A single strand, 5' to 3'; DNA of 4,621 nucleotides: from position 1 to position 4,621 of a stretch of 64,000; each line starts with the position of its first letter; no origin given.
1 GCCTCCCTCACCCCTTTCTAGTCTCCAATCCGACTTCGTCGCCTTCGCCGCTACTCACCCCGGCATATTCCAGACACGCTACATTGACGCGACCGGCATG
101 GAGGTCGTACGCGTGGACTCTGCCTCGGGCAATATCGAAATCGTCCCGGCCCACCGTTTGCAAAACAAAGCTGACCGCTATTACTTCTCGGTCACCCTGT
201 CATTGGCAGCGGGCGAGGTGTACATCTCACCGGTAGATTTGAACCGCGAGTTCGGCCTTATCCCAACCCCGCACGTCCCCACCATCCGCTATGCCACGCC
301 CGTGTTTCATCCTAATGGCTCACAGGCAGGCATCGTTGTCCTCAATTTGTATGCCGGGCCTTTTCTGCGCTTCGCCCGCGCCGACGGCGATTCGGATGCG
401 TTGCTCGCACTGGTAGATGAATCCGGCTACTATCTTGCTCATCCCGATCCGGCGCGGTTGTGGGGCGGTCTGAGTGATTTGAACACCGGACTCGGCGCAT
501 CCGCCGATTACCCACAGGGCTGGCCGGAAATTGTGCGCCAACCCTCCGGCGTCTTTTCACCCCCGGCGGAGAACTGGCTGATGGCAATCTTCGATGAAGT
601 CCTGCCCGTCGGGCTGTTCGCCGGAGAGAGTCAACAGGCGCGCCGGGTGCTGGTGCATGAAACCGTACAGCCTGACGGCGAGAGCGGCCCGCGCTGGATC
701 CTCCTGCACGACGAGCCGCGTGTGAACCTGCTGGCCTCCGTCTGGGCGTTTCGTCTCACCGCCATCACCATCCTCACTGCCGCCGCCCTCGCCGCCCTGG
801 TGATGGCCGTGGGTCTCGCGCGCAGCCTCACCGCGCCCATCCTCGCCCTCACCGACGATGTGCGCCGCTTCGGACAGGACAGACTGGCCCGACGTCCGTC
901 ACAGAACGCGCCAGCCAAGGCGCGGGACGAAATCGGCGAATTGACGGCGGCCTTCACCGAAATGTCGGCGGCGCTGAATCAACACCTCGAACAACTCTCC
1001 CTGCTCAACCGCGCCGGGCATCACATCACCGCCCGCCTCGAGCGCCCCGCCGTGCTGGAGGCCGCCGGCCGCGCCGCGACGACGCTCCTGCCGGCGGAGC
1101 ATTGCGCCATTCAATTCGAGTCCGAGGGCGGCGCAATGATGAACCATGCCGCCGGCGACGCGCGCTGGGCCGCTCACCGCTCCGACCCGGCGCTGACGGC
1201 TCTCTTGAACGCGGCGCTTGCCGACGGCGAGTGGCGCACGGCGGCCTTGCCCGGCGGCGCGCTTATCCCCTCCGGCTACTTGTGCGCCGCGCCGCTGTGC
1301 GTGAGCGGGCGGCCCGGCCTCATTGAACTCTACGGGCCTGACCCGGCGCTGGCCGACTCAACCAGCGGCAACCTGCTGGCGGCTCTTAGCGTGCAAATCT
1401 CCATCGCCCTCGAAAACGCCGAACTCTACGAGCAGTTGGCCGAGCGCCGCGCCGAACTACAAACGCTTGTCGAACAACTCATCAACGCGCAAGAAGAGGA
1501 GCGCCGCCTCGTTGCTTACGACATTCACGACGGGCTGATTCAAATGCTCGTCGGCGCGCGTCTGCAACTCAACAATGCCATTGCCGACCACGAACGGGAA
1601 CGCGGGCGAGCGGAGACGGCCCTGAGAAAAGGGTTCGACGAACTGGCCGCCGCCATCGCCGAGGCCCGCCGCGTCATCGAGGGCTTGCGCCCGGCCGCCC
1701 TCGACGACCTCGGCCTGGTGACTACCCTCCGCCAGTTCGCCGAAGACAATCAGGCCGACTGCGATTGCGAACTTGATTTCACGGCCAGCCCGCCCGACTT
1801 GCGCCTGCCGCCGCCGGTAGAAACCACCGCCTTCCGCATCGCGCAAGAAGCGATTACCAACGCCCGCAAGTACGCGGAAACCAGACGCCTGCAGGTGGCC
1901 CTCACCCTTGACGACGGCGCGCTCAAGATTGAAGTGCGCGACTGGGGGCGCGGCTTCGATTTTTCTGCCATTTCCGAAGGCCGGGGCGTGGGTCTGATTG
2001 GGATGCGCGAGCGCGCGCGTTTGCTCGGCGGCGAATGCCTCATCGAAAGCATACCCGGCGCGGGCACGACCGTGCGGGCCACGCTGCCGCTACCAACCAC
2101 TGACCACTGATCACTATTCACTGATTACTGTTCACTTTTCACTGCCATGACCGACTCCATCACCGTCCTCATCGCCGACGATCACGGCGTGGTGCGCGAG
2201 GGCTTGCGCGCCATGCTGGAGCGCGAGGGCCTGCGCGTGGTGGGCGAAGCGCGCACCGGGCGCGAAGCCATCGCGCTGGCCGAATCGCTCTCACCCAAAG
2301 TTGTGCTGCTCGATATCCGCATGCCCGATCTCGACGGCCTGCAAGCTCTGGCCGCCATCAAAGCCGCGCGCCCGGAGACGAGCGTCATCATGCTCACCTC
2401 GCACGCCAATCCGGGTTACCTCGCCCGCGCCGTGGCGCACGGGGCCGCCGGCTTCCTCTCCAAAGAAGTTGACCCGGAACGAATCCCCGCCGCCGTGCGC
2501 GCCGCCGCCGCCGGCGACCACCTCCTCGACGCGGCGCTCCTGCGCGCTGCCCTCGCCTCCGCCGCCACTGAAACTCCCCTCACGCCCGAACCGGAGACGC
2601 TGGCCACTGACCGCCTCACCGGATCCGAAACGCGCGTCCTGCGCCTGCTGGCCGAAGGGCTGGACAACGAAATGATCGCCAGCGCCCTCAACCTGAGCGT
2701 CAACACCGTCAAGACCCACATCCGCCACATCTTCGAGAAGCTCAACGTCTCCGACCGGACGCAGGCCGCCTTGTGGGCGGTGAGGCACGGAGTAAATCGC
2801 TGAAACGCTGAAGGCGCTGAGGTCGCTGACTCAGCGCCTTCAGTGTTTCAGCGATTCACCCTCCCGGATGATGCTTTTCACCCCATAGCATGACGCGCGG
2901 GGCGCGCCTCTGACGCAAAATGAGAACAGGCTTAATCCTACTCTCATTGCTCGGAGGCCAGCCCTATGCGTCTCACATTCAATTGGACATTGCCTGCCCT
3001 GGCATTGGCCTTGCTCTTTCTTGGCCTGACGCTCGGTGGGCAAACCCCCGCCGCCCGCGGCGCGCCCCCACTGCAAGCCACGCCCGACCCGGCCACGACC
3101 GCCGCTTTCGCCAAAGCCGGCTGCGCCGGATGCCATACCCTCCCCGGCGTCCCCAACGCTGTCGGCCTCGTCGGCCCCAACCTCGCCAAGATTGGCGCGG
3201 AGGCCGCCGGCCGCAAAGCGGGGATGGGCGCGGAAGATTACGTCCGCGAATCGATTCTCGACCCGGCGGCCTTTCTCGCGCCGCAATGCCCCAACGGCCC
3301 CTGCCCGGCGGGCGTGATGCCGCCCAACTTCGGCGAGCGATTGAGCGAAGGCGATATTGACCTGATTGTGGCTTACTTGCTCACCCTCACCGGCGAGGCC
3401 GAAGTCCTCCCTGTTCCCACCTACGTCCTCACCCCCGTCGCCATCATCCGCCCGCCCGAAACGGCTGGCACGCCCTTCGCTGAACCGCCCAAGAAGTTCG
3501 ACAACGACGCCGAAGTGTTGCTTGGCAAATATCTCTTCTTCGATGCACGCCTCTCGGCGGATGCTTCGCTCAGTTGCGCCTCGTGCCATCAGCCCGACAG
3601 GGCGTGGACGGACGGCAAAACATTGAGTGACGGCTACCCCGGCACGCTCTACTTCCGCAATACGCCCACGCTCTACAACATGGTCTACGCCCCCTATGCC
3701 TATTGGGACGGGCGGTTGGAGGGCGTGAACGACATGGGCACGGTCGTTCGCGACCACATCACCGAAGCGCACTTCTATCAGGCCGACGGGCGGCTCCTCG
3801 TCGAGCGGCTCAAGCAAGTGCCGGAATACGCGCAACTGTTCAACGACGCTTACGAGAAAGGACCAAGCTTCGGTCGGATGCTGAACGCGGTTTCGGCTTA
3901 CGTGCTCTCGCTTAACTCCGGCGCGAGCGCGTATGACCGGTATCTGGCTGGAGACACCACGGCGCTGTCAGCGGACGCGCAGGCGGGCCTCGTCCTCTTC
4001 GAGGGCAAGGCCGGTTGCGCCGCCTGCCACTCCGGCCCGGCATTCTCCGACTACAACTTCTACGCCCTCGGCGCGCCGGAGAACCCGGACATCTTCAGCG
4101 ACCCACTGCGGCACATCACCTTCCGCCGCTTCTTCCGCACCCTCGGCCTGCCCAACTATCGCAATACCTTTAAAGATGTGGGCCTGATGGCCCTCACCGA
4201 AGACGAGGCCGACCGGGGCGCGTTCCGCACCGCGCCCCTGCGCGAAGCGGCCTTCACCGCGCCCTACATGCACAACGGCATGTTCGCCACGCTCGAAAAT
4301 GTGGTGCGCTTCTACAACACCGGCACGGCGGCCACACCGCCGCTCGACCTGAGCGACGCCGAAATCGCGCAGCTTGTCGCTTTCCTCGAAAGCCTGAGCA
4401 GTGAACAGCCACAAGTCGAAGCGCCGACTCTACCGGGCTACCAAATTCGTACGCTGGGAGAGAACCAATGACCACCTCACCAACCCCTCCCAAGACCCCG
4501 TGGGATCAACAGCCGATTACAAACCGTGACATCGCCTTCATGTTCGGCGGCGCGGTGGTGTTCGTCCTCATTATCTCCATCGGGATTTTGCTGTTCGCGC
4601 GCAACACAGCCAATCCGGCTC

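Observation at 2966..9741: Iodate-reductase-like operon (two cytochrome c peroxidases + Rieske + AioA/IdrA-family molybdoenzyme + FmdE-like) rather than a plain arsenite oxidase locus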

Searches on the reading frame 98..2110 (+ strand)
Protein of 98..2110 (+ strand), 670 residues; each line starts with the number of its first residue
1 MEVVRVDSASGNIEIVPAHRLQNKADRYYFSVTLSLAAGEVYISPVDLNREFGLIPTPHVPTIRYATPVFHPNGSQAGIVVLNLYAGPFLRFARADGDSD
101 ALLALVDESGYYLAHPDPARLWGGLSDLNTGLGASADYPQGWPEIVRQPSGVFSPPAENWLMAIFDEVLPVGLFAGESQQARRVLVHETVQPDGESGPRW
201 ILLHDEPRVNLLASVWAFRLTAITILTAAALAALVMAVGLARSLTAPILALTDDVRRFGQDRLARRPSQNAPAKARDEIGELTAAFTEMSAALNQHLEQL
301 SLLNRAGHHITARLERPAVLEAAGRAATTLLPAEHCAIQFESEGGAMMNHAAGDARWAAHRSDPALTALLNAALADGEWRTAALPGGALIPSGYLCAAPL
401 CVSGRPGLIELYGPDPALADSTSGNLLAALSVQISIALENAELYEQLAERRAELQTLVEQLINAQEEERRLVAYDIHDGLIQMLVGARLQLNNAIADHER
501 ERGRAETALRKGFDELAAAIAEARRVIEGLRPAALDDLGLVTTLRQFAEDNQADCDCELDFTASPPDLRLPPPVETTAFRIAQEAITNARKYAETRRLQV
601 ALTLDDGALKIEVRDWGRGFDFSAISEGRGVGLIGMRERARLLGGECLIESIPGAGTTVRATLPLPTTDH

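Call 8: search_protein_families(library=pfam, proteins=[window:98-2110:+])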
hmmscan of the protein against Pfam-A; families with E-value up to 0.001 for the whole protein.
window:98-2110:+ (670 aa): 6 families
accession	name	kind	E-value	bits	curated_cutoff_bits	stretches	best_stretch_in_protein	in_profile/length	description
PF21623.3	HK_sensor_dom_bact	-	7.9e-15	55.1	27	1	1-154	78-230/253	Bacterial histidine kinase, sensor domain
PF02518.31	HATPase_c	-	1.8e-13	51.4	26.4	1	576-666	4-110/111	Histidine kinase-, DNA gyrase B-, and HSP90-like ATPase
PF07730.19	HisKA_3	-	2e-09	38.3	24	1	468-535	1-68/68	Histidine kinase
PF00672.30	HAMP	-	9.8e-08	32.6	25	1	240-295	2-53/53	HAMP domain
PF13581.12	HATPase_c_2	-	3.1e-05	24.4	27.4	1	581-625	35-84/127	Histidine kinase-like ATPase domain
PF13492.12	GAF_3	-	5.5e-05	24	27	1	319-440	5-129/129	GAF domain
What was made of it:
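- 2..2110 (+): Sensor histidine kinase, N-terminally cut by the window edge. It has an extracytoplasmic PF21623/dCache-like sensor, a TM segment, then HAMP, GAF, HisKA_3 and HATPase domains. Pfam in call 8.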

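Call 9: search_protein_families(library=ncbifam, proteins=[window:98-2110:+])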
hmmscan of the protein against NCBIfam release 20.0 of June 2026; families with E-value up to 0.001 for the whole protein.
window:98-2110:+ (670 aa): 15 families
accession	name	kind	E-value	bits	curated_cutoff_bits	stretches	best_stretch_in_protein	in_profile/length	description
NF052443.1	SensHisKinMctS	equivalog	1.1e-41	142.6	700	1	438-666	217-449/457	two-component system sensor histidine kinase MctS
NF008649.0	PRK11644.1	equivalog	2.5e-29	102.4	408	1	440-664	275-495/499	signal transduction histidine-protein kinase/phosphatase UhpB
NF008184.0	PRK10935.1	equivalog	3.1e-19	69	553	1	466-665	361-559/565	nitrate/nitrite two-component system sensor histidine kinase NarQ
NF052531.1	Strep_LiaS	equivalog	6.9e-19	68.3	450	1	446-665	106-327/328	envelope stress sensor histidine kinase LiaS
NF007896.0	PRK10600.1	equivalog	4.8e-17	61.8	578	1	426-662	344-582/598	nitrate/nitrite two-component system sensor histidine kinase NarX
NF047786.1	his_kin_MadS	equivalog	3.5e-12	46.1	500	1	439-664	196-434/434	MadS family sensor histidine kinase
NF047322.1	HK_morpho_MacS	equivalog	2.7e-08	33.4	300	1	451-664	167-367/367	MacS family sensor histidine kinase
NF053592.1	HK_near_YfiR_like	equivalog_domain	3.6e-08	33.3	194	1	208-292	139-220/223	sensor histidine kinase, YfiR-like protein-associated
NF040691.1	MtrAB_MtrB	equivalog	6.7e-08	32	450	0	225-305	191-269/507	MtrAB system histidine kinase MtrB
NF011874.0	PRK15347.1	equivalog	2.4e-07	29.2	852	0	587-666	523-615/921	two component system sensor kinase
NF033092.0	HK_WalK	equivalog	1.1e-06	27.5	725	1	228-297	185-250/594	cell wall metabolism sensor histidine kinase WalK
NF038263.1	prot_phos_SiaA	equivalog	7.4e-06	24.8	700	1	218-300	308-386/658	biofilm regulation protein phosphatase SiaA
NF008468.0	PRK11360.1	equivalog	1.2e-05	23.8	646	0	214-295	190-265/616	two-component system sensor histidine kinase AtoS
NF008298.1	PRK11086.1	subfamily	1.6e-05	23.6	520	1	588-665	437-525/529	DcuS/MalK family sensor histidine kinase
NF012226.0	AdeS_HK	equivalog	6e-05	22.4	500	1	223-309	63-147/353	two-component sensor histidine kinase AdeS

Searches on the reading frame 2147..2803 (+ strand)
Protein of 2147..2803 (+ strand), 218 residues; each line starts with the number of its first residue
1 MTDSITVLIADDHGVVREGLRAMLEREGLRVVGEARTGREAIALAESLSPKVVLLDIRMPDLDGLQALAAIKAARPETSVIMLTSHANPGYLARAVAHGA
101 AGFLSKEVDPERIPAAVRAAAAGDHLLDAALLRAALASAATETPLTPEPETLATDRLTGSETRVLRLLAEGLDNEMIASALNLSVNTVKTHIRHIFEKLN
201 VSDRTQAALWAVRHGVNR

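Call 8: search_protein_families(library=pfam, proteins=[window:2147-2803:+])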
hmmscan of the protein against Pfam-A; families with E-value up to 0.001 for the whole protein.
window:2147-2803:+ (218 aa): 4 families
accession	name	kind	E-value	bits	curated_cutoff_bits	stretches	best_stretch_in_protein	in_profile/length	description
PF00072.30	Response_reg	-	1e-30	106.6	30.2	1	7-118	1-111/111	Response regulator receiver domain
PF00196.25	GerE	-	1.9e-18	66.3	23.5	1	156-211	2-57/57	Bacterial regulatory proteins, luxR family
PF08281.18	Sigma70_r4_2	-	3.7e-05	23.7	25.7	1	163-199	17-54/54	Sigma-70, region 4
PF14493.12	HTH_40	-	0.00076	20.2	27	0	164-198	5-39/89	Helix-turn-helix domain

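Call 9: search_protein_families(library=ncbifam, proteins=[window:2147-2803:+])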
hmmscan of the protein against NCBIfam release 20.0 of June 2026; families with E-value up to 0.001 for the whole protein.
window:2147-2803:+ (218 aa): 105 families (the best 25 are shown)
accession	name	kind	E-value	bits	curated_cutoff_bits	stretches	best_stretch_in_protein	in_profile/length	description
NF007935.0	PRK10651.1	equivalog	9.1e-47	159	250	1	2-214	4-213/216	two-component system response regulator NarL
NF052445.1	RespRegMctR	equivalog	6.1e-45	153.2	300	1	5-216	2-204/205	two-component system response regulator MctR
NF047785.1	respo_reg_MadR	equivalog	9.2e-43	146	300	1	5-216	1-208/209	MadR family response regulator transcription factor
NF007708.0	PRK10403.1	equivalog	2.6e-36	125.1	343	1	4-209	6-206/215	nitrate/nitrite response regulator protein NarP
NF007018.1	PRK09483.1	equivalog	4e-34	118.2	280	1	5-216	2-208/217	UvrY/SirA/GacA family response regulator transcription factor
NF011896.0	PRK15369.1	equivalog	5.3e-32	111.2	242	1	5-217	4-210/211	two component system response regulator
NF041830.1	RR_TF_ErdR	exception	7e-28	97.8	390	1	6-210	3-204/213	response regulator transcription factor ErdR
NF007685.0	PRK10360.1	equivalog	1.6e-27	96.6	258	1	5-206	2-187/196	response regulator transcription factor UhpA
NF007419.0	PRK09958.1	equivalog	2.6e-25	89.2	251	1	7-203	3-190/204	acid-sensing system DNA-binding response regulator EvgA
NF007403.0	PRK09935.1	equivalog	1e-22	80.8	271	1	6-202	5-195/210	fimbria biosynthesis transcriptional regulator FimZ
NF001965.0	PRK00742.1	subfamily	1.3e-21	77.2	293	1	4-109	3-110/357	chemotaxis-specific protein-glutamate methyltransferase CheB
NF041367.1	CheY_Halo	equivalog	4e-21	75.5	200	1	7-117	1-110/114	chemotaxis protein CheY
NF008469.0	PRK11361.1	equivalog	7.3e-21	74.4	714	1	1-184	1-189/461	acetoacetate metabolism transcriptional regulator AtoC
NF006900.1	PRK09390.1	equivalog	9e-21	74.3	255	1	1-202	1-188/203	response regulator FixJ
NF040749.1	tetrathio_RR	equivalog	6.5e-20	71.6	290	1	9-202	4-179/191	tetrathionate respiration response regulator TtrR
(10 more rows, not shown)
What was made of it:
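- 2147..2803 (+): NarL/LuxR-type response regulator (receiver domain plus GerE HTH). Calls 8 and 9.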

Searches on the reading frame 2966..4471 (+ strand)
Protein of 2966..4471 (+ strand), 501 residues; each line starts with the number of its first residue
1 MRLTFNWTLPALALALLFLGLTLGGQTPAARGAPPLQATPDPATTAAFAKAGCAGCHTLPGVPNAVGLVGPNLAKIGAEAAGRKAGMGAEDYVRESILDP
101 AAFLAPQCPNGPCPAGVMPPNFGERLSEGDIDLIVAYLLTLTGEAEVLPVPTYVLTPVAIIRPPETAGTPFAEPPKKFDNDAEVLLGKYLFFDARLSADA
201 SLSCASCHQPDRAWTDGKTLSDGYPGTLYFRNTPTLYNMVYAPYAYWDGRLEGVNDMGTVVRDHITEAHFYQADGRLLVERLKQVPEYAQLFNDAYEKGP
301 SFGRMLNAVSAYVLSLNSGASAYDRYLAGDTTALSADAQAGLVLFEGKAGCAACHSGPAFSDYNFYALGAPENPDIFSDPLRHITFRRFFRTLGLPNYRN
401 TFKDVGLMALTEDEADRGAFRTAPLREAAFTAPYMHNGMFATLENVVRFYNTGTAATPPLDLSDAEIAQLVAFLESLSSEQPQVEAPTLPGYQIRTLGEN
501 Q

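Call 8: search_protein_families(library=pfam, proteins=[window:2966-4471:+])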
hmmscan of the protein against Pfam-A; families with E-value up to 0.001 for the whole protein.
window:2966-4471:+ (501 aa): 4 families
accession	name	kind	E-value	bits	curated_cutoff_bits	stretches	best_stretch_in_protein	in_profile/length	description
PF03150.19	CCP_MauG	-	1.6e-39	136.4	25.6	1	182-331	2-148/149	Di-haem cytochrome c peroxidase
PF00034.26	Cytochrom_C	-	5.9e-15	56.8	21.3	1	47-141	7-89/90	Cytochrome c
PF13442.11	Cytochrome_CBB3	-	2.1e-12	47.6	27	0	43-138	4-68/68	Cytochrome C oxidase, cbb3-type, subunit III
PF09699.15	Paired_CXXCH_1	-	0.00038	20.5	20.6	0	203-211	8-16/41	Doubled CXXCH motif (Paired_CXXCH_1)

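Call 9: search_protein_families(library=ncbifam, proteins=[window:2966-4471:+])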
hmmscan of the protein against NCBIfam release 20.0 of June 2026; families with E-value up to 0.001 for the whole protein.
window:2966-4471:+ (501 aa): 10 families
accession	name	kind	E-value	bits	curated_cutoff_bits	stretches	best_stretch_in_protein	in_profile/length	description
TIGR03791.1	TTQ_mauG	equivalog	3.7e-55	187.2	443.85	2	184-374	6-195/291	tryptophan tryptophylquinone biosynthesis enzyme MauG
TIGR04039.1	MXAN_0977_Heme2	hypoth_equivalog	1.6e-54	185.2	362.85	1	181-456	9-281/336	MbnH family di-heme enzyme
TIGR03981.2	SAM_quin_mod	hypoth_equivalog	2.7e-36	125.3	340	3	282-372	207-301/411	His-Xaa-Ser system-associated MauG-like protein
TIGR04485.1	thiosulf_SoxX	equivalog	3.2e-10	40.6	61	1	50-141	2-78/78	sulfur oxidation c-type cytochrome SoxX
NF052341.1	hydrazine_gamma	equivalog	2.5e-05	23.4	625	0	305-369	168-229/339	hydrazine synthase subunit gamma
NF045930.1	Cytc6PetJCyano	equivalog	6.1e-05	22.9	135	0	330-357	20-45/110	cytochrome c6 PetJ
TIGR04484.1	thiosulf_SoxA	equivalog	0.00012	21.5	110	0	179-211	103-133/212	sulfur oxidation c-type cytochrome SoxA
NF052248.1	SorU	equivalog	0.00018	21.7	100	0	49-80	9-39/72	SorU family sulfite dehydrogenase c-type cytochrome subunit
NF052342.1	hydrazine_BC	exception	0.00071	17.8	1250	0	184-244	419-478/690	hydrazine synthase subunit beta-gamma fusion subunit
NF050122.1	bc1_QcrC_actin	exception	0.00095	18.5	200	0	304-356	105-152/253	cytochrome bc1 complex diheme cytochrome c subunit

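Call 66: search_solved_structures(query=window:2966-4468:+, max_evalue=1e-10)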
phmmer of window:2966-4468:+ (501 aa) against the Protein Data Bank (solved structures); distinct sequences matched with E-value up to 1e-10: 27.
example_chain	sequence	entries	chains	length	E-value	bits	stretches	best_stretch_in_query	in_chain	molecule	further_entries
1eb7_A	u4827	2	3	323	6.9e-42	147.3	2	184-376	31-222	CYTOCHROME C551 PEROXIDASE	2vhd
1nml_A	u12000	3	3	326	1.3e-40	143.1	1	181-374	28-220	di-haem cytochrome c peroxidase | Cytochrome c peroxidase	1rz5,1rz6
4aal_A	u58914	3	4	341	1.5e-38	136.3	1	172-375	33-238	CYTOCHROME C551 PEROXIDASE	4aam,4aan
4aao_A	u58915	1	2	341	6.4e-38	134.2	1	172-375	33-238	CYTOCHROME C551 PEROXIDASE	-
2c1u_A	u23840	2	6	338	7.9e-36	127.3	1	183-374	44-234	DI-HAEM CYTOCHROME C PEROXIDASE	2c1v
1zzh_A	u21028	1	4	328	4.1e-35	125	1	183-493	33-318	cytochrome c peroxidase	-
3o5c_A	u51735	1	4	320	8.2e-35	124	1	175-369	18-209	Cytochrome c551 peroxidase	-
3hq6_A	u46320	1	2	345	3.1e-34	122.1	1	181-491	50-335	Cytochrome c551 peroxidase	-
3hq8_A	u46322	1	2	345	4.4e-34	121.6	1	181-491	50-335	Cytochrome c551 peroxidase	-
3hq9_A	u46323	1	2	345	4.9e-34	121.4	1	181-375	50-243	Cytochrome c551 peroxidase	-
1iqc_A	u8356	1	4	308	2.4e-33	119.1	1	184-370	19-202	di-heme peroxidase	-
3hq7_A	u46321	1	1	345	2.9e-33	118.9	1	181-375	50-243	Cytochrome c551 peroxidase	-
9qdt_A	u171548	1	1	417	1.2e-32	116.9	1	164-371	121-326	Probable cytochrome c peroxidase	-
6e1c_A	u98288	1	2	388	7.7e-30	107.6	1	180-454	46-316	Di-heme enzyme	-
6qkn_A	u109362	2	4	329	1.1e-26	97.2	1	181-490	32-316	Cytochrome-c peroxidase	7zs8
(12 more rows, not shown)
